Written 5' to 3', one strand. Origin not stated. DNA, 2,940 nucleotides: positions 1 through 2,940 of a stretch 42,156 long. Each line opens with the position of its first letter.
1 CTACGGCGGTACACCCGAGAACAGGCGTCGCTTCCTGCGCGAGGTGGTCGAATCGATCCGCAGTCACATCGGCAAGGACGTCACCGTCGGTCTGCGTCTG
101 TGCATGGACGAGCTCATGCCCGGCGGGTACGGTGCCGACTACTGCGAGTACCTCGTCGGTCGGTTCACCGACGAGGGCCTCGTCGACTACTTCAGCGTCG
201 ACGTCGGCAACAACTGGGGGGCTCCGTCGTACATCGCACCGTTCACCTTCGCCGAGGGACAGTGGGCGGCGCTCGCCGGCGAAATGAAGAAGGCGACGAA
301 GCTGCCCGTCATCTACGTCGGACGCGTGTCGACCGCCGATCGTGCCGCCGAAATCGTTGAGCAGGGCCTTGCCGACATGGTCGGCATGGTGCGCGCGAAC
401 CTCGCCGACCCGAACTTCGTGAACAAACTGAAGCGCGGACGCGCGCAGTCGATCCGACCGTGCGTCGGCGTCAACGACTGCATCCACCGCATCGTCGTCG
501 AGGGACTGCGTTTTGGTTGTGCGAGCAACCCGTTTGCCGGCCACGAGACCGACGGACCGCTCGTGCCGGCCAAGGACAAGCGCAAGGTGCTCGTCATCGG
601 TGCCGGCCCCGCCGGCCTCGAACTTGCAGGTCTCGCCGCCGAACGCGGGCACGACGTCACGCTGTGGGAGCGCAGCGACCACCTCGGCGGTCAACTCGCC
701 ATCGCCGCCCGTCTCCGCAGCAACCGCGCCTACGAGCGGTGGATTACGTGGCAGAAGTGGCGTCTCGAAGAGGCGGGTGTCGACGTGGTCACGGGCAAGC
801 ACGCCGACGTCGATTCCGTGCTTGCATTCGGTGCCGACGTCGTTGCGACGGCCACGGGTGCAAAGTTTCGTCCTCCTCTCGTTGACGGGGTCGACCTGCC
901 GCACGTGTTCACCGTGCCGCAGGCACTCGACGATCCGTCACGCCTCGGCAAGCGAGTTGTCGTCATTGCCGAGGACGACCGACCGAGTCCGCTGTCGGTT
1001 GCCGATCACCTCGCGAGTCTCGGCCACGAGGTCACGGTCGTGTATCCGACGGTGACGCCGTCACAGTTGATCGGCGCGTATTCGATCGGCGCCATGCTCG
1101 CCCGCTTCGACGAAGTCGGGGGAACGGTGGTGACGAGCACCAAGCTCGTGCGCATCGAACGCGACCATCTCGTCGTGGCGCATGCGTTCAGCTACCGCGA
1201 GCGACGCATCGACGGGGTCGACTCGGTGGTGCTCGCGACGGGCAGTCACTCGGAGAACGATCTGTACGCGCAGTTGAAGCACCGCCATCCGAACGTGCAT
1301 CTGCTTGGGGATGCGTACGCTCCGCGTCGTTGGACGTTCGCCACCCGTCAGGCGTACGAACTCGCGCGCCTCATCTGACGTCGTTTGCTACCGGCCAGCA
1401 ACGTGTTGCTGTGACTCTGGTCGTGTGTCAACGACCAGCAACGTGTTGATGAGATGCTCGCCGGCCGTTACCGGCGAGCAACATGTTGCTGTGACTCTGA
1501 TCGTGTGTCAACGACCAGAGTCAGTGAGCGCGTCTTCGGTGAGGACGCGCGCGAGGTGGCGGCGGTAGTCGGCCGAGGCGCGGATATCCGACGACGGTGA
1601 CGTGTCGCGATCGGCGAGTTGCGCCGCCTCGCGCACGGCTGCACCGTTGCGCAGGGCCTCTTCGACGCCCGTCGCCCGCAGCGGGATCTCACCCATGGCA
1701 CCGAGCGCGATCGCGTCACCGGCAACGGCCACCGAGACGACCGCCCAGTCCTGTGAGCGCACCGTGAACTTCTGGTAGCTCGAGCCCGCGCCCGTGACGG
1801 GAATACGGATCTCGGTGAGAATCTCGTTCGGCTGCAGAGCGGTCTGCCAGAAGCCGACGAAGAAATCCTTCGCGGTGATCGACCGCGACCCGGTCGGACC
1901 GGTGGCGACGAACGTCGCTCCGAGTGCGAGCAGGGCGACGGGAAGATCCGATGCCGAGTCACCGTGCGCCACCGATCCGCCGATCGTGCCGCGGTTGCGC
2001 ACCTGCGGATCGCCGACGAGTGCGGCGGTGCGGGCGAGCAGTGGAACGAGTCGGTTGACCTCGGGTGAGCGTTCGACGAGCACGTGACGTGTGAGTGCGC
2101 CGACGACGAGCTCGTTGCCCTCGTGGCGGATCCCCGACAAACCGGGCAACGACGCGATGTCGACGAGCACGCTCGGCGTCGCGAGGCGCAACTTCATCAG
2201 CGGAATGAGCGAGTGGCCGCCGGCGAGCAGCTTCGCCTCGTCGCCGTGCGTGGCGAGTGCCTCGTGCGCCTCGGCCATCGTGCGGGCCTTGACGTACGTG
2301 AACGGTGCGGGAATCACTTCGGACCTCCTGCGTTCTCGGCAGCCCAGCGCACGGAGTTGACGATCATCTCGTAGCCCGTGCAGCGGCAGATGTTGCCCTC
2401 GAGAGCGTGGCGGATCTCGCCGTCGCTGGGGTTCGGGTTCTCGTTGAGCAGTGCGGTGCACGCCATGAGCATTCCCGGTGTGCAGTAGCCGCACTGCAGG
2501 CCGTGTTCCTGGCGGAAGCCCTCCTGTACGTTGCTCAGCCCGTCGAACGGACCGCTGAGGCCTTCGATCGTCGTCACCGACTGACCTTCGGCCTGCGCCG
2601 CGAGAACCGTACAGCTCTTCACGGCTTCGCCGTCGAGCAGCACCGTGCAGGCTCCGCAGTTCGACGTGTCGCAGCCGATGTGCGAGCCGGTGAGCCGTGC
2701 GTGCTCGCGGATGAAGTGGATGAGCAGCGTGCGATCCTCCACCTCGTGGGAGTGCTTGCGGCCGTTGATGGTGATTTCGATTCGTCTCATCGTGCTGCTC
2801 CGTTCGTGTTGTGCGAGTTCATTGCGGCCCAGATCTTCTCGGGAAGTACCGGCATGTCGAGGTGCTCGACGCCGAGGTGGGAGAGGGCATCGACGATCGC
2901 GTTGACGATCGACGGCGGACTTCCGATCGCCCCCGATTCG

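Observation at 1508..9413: A CUT2-type ABC importer and a form-II CoxLSM-like molybdenum hydroxylase are joined in one translationally coupled six-gene operon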

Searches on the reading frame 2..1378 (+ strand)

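Call 9: search_protein_families(library=pfam, proteins=[window:2-1378:+], max_evalue=0.01)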
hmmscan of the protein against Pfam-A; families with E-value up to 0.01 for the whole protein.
window:2-1378:+ (458 aa): 15 families
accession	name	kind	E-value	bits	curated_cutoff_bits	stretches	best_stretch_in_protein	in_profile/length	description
PF00724.26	Oxidored_FMN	-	7e-21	75.3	27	1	1-149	194-341/342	NADH:flavin oxidoreductase / NADH oxidase family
PF07992.20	Pyr_redox_2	-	4.9e-18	66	26.1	2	195-425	2-247/291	Pyridine nucleotide-disulphide oxidoreductase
PF00070.33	Pyr_redox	-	2.6e-12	47.5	22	1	195-229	1-35/82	Pyridine nucleotide-disulphide oxidoreductase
PF13450.12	NAD_binding_8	-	1.2e-08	35.5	21.9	1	198-233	1-36/68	NAD(P)-binding Rossmann-like domain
PF01266.30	DAO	-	1.6e-07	31.6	27.9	1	195-231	1-38/353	FAD dependent oxidoreductase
PF03486.20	HI0933_like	-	3.5e-07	30.4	50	1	195-241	2-48/244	HI0933-like protein Rossmann domain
PF12831.13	FAD_oxidored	-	1.7e-06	28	27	1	196-239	2-45/416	FAD dependent oxidoreductase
PF13738.12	Pyr_redox_3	-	1e-05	25.4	30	0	278-423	125-275/305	Pyridine nucleotide-disulphide oxidoreductase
PF00890.30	FAD_binding_2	-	5.1e-05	23.1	20.4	1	196-235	2-41/414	FAD binding domain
PF13241.12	NAD_binding_7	-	0.00014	22.8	22.1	0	193-285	7-69/104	Putative NAD(P)-binding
PF01494.25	FAD_binding_3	-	0.00034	20.4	22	1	195-226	3-34/349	FAD binding domain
PF22620.2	OYE-like_second_a-b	-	0.0015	19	25.5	1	307-351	5-49/128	OYE-like second alpha/beta domain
PF01210.29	NAD_Gly3P_dh_N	-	0.0017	18.8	23.1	1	195-233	1-33/158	NAD-dependent glycerol-3-phosphate dehydrogenase N-terminus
PF01134.28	GIDA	-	0.0027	17.3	22.1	1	195-226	1-33/391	Glucose inhibited division protein A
PF13439.12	Glyco_transf_4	-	0.0028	18.2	28.5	0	333-358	11-36/170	Glycosyltransferase Family 4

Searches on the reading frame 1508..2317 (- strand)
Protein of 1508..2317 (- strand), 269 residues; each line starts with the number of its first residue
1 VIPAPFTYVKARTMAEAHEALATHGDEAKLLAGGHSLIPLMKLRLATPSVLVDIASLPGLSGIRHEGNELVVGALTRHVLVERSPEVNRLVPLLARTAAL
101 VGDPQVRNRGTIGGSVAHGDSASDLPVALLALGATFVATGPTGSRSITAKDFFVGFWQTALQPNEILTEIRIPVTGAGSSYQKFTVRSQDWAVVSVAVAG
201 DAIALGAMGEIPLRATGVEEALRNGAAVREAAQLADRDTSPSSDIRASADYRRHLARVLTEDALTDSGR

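Call 5: search_protein_families(library=pfam, proteins=[window:1508-2317:-])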
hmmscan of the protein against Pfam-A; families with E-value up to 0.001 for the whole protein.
window:1508-2317:- (269 aa): 2 families
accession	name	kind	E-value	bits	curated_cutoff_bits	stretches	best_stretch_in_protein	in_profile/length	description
PF00941.27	FAD_binding_5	-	1.3e-50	172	27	1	5-174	2-169/170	FAD binding domain in molybdopterin dehydrogenase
PF03450.22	CO_deh_flav_C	-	2.4e-14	53.7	25.5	1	180-265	2-100/102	CO dehydrogenase flavoprotein C-terminal domain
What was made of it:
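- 1508..2317 (-): FAD-binding medium subunit (M), 269 aa, with a GTG start. FAD_binding_5 plus CO_deh_flav_C (call 5).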

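Call 6: search_protein_families(library=ncbifam, proteins=[window:1508-2317:-])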
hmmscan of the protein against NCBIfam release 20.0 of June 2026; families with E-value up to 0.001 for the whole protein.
window:1508-2317:- (269 aa): 7 families
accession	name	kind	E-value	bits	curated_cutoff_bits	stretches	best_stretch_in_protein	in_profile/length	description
NF041019.1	glyceraldDH_beta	equivalog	2.8e-78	263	350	1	1-265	1-278/280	glyceraldehyde dehydrogenase subunit beta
NF043083.1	XdhB_XDHase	equivalog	2.3e-41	141.8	310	1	8-265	7-281/289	xanthine dehydrogenase subunit XdhB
NF007427.0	PRK09971.1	equivalog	8.3e-37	127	287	1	7-266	6-282/292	xanthine dehydrogenase FAD-binding subunit XdhB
TIGR02963.1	xanthine_xdhA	equivalog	6e-29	101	467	1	18-259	204-460/468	xanthine dehydrogenase small subunit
TIGR03195.1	4hydrxCoA_B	equivalog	2.8e-23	82.5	404.55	2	5-116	4-114/321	4-hydroxybenzoyl-CoA reductase subunit beta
TIGR03199.1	pucC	equivalog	1.4e-13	50.7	306.05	1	13-203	3-189/264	xanthine dehydrogenase subunit C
TIGR03312.1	Se_sel_red_FAD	hypoth_equivalog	1.7e-13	50.4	241.5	1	8-266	4-249/257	molybdopterin-dependent oxidoreductase FAD-binding subunit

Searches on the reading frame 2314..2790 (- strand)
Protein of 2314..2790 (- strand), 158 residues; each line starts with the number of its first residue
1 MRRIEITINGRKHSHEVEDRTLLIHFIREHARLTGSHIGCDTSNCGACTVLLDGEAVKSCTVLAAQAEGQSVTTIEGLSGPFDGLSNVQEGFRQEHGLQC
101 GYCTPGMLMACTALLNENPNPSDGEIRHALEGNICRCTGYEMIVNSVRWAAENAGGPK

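Call 5: search_protein_families(library=pfam, proteins=[window:2314-2790:-])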
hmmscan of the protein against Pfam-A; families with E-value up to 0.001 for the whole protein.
window:2314-2790:- (158 aa): 3 families
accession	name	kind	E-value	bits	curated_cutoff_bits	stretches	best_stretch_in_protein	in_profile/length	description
PF01799.25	Fer2_2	-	3.8e-31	107.5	30.3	1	74-147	1-74/75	[2Fe-2S] binding domain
PF00111.32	Fer2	-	7.6e-07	29.4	21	1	6-60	1-55/77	2Fe-2S iron-sulfur cluster binding domain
PF13085.11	Fer2_3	-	0.00036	21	27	1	38-79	50-90/107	2Fe-2S iron-sulfur cluster binding domain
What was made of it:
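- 2314..2790 (-): Small subunit (S), 158 aa, with two [2Fe-2S] domains. Fer2 plus Fer2_2 (call 5).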

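Call 6: search_protein_families(library=ncbifam, proteins=[window:2314-2790:-])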
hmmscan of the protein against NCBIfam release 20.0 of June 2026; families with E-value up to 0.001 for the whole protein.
window:2314-2790:- (158 aa): 11 families
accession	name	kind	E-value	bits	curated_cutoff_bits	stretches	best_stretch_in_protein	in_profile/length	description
NF041020.1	glyceraldDH_gamma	equivalog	2.1e-64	216.1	290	1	3-153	12-161/164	glyceraldehyde dehydrogenase subunit gamma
TIGR03193.1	4hydroxCoAred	equivalog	3.8e-52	176.1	257.8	1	5-151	3-148/148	4-hydroxybenzoyl-CoA reductase subunit gamma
NF043084.2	XdhC_XDHase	equivalog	7.5e-49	165.1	217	1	3-149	2-148/151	xanthine dehydrogenase subunit XdhC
TIGR03198.1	pucE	equivalog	5.6e-47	159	254.3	1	4-151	4-149/151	xanthine dehydrogenase subunit E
TIGR03311.1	Se_dep_XDH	equivalog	1.1e-42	146.2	830.45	1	5-152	2-145/848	selenium-dependent xanthine dehydrogenase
NF007387.0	PRK09908.1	equivalog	8.7e-42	142.3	212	1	3-148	8-153/159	xanthine dehydrogenase iron sulfur-binding subunit XdhC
NF045668.1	pterin_aldehy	equivalog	8.2e-41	140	1100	1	5-152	4-153/905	molybdopterin-dependent aldehyde oxidoreductase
NF008514.0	PRK11433.1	equivalog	6.4e-38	130.4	322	1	3-152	52-215/218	aldehyde dehydrogenase iron-sulfur subunit PaoA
TIGR02963.1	xanthine_xdhA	equivalog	6.4e-37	127.3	467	1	14-151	12-158/468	xanthine dehydrogenase small subunit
TIGR02969.1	mam_aldehyde_ox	subfamily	9.1e-30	102.9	1912.3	1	7-148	6-158/1330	aldehyde oxidase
TIGR03313.1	Se_sel_red_Mo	hypoth_equivalog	2.2e-12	45.5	1101.9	1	44-153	39-147/951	molybdopterin-dependent oxidoreductase Mo/Fe-S-binding subunit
